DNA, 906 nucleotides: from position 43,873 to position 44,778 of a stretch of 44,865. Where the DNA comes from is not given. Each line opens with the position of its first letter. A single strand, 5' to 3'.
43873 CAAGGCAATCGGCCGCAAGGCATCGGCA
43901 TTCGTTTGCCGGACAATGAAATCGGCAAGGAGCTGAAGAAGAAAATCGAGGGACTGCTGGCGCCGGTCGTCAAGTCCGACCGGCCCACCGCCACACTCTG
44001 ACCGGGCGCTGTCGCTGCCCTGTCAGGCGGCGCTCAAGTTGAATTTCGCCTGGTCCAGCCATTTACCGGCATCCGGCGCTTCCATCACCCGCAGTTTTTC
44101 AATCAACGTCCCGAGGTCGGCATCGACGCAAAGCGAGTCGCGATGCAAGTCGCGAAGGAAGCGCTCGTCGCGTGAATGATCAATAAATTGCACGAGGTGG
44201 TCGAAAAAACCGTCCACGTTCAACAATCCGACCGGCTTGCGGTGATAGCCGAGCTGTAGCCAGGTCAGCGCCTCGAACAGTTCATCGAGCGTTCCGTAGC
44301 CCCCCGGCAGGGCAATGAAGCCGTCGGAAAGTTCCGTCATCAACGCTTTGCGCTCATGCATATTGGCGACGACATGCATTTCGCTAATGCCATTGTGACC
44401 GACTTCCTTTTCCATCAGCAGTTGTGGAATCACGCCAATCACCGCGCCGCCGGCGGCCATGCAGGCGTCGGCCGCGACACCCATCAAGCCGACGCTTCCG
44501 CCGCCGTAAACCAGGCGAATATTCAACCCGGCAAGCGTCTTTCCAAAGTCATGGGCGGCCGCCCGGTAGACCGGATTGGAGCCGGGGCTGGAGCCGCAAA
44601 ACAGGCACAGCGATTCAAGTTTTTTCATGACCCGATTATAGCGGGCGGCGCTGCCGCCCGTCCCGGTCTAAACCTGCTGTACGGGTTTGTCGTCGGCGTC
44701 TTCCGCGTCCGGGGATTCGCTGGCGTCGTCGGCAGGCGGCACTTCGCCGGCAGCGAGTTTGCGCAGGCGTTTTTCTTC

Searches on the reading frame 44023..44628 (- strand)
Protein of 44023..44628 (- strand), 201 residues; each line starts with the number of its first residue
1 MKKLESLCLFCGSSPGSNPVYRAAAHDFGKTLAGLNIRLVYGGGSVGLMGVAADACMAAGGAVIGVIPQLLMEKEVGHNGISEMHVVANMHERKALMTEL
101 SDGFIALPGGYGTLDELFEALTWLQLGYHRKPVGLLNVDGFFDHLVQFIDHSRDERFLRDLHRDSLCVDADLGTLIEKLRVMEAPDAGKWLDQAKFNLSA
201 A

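Call 86: search_protein_families(library=pfam, proteins=[window:44023-44628:-], max_evalue=0.0001)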
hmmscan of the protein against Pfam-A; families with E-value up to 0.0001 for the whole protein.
window:44023-44628:- (201 aa): 2 families
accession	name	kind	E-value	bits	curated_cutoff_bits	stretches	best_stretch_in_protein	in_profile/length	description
PF03641.19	Lysine_decarbox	-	9.8e-43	145.9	27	1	49-177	1-129/131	Possible lysine decarboxylase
PF18306.6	LDcluster4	-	2.3e-15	56.9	26.3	1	17-143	13-125/151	SLOG cluster4 family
